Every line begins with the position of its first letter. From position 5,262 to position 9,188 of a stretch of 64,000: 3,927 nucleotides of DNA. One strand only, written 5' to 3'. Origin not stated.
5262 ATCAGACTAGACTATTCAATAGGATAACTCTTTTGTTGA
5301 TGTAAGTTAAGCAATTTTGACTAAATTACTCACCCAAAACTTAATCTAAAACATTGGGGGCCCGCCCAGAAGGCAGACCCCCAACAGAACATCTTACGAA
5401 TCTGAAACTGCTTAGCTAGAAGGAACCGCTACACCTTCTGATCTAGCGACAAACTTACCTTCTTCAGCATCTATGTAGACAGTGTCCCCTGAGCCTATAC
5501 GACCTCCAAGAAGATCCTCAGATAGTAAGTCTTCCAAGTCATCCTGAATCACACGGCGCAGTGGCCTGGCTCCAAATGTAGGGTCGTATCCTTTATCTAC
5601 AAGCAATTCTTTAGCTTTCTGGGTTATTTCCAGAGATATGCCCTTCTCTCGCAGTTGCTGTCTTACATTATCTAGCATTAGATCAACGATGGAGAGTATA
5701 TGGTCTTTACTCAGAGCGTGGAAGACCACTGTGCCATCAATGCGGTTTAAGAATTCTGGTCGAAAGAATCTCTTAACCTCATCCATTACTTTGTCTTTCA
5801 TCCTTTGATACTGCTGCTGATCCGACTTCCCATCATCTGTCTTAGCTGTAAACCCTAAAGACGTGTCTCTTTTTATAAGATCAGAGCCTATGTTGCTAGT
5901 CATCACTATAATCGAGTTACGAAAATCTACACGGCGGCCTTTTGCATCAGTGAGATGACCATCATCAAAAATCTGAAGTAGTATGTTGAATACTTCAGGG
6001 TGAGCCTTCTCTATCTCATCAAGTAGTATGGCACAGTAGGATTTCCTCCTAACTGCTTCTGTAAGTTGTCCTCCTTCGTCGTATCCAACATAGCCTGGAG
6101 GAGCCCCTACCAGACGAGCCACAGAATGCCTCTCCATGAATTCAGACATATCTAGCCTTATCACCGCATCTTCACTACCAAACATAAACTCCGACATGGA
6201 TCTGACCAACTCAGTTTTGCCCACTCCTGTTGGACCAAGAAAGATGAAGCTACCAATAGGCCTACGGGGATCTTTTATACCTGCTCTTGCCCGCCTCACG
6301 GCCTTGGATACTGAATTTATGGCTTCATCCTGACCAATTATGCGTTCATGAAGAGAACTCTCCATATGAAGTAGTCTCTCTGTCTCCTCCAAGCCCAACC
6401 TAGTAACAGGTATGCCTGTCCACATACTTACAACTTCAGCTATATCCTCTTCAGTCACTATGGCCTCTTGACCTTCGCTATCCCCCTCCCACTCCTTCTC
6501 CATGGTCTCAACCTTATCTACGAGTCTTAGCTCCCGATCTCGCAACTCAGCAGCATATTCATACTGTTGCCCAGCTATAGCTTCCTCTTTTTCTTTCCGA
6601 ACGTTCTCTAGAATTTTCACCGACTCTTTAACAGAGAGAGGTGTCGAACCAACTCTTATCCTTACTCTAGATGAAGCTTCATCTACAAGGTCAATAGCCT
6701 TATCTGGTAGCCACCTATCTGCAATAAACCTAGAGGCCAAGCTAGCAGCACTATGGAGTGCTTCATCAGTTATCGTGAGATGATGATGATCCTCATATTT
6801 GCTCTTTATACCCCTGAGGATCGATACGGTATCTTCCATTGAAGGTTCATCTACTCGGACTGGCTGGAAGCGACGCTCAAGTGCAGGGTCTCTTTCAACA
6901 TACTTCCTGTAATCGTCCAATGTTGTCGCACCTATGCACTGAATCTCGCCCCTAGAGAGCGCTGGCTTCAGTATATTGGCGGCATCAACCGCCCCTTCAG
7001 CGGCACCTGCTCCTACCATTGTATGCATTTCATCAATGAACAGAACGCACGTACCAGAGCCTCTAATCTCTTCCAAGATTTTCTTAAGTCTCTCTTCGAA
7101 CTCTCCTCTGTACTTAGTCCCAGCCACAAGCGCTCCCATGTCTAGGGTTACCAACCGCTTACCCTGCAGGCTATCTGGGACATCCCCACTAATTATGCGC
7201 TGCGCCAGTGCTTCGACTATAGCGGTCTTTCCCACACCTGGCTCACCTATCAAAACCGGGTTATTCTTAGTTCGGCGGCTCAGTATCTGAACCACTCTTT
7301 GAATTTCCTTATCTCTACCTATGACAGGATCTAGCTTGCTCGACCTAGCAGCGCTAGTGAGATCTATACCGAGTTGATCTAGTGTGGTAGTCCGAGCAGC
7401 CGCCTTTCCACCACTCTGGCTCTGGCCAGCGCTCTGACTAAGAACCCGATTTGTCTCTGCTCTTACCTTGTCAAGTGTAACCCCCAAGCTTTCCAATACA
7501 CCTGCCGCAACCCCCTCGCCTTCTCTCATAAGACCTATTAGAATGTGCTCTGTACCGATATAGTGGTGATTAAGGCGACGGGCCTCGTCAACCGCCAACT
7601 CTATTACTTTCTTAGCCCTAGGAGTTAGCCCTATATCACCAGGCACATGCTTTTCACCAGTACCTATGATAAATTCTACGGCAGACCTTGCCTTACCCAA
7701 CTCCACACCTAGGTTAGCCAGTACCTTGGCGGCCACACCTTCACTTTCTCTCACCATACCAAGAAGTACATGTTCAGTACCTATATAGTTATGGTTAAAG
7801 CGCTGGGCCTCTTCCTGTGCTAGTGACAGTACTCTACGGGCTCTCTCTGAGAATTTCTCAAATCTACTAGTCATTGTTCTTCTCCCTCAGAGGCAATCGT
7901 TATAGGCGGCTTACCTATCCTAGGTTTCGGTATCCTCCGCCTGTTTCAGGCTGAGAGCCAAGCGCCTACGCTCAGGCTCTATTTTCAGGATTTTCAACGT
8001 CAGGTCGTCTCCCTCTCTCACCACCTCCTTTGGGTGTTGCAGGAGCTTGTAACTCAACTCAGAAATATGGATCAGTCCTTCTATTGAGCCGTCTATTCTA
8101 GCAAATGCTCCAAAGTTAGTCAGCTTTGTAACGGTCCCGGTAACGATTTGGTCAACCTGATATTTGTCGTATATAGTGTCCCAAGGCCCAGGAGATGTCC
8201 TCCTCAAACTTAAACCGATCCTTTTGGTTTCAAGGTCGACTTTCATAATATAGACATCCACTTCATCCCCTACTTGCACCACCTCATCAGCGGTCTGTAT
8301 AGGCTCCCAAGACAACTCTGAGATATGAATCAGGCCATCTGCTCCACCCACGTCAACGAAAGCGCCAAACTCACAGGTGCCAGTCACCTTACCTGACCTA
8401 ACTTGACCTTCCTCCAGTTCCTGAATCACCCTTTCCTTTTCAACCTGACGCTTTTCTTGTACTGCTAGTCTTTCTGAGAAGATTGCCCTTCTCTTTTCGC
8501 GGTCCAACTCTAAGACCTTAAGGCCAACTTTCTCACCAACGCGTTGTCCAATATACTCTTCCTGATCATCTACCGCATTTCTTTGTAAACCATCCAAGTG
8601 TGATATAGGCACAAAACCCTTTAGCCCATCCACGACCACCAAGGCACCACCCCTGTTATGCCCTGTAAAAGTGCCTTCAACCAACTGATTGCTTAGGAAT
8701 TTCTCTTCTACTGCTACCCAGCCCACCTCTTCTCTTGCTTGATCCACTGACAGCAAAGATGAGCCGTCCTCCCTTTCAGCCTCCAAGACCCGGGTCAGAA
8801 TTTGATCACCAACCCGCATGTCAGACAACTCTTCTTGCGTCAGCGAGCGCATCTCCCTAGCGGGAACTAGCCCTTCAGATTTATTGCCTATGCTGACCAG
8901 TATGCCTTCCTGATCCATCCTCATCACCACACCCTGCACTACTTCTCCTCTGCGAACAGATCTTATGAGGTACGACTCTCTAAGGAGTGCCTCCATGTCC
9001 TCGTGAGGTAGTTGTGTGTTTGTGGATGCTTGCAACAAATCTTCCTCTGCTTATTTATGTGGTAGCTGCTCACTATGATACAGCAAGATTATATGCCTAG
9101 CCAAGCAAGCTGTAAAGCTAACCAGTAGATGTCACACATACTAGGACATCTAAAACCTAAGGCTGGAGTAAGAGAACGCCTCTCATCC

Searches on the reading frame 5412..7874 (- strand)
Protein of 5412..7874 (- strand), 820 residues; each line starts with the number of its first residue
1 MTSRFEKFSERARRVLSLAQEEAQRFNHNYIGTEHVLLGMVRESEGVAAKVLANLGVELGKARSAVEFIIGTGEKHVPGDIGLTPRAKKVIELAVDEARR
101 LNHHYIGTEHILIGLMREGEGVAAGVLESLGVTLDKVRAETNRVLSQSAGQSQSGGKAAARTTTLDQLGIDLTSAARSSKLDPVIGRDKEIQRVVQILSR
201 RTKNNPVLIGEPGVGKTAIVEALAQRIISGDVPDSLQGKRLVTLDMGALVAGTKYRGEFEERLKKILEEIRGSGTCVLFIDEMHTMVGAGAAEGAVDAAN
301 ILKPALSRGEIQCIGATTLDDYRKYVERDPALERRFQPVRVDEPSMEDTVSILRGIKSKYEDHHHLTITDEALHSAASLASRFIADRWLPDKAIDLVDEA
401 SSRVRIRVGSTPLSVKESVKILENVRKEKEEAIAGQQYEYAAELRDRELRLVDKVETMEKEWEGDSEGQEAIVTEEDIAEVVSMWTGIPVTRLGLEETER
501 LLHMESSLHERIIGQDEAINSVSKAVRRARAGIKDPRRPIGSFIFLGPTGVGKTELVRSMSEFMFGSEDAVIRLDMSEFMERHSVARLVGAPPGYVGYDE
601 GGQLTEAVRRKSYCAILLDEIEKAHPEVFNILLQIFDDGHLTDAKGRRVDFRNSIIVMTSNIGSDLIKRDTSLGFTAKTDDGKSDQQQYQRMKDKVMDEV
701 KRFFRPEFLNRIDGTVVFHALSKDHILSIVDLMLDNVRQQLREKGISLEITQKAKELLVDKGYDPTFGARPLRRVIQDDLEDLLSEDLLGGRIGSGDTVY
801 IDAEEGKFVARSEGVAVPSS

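Call 24: search_protein_families(library=pfam, proteins=[window:5412-7874:-], max_evalue=0.00001)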
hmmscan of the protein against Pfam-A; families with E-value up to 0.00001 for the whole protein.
window:5412-7874:- (820 aa): 10 families
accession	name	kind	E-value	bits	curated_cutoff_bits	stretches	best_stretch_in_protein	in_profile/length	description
PF07724.20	AAA_2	-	2.4e-68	229.8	27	1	538-713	1-164/166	AAA domain (Cdc48 subfamily)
PF02861.25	Clp_N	-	1.8e-37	127.7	20.7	2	94-145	1-52/53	Clp amino terminal domain, pathogenicity island component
PF17871.7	AAA_lid_9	-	1.9e-30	105.3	22.8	1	345-446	1-102/104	AAA lid domain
PF10431.15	ClpB_D2-small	-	9.5e-28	96.5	21.9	1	721-800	1-80/81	C-terminal, D2-small domain, of ClpB protein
PF00004.35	AAA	-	1.8e-24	87.1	21.2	2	207-336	2-123/131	ATPase family associated with various cellular activities (AAA)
PF07728.20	AAA_5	-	3.1e-18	66.5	22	1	543-664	2-125/139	AAA domain (dynein-related subfamily)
PF13401.12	AAA_22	-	1.4e-13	51.7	27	0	201-301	3-110/130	AAA domain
PF13191.12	AAA_16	-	6.5e-13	50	32.6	1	184-229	2-50/167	AAA ATPase domain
PF05621.17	TniB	-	2.7e-08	33.9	22.4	1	195-342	27-185/189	Bacterial TniB protein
PF00158.32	Sigma54_activat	-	5.6e-07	29.8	20.2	0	541-646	23-127/168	Sigma-54 interaction domain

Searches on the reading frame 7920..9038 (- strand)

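Call 24: search_protein_families(library=pfam, proteins=[window:7920-9038:-], max_evalue=0.00001)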
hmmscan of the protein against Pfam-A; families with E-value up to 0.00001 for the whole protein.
window:7920-9038:- (372 aa): 3 families
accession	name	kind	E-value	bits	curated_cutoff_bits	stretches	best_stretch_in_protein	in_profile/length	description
PF00575.29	S1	-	7.2e-69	228.6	22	4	208-279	2-74/74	S1 RNA binding domain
PF23459.1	S1_RRP5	-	6.9e-20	71.8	27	1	294-364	2-72/72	RRP5 S1 domain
PF13509.12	S1_2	-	9.3e-08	32.5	21.8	0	297-329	3-35/61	S1 domain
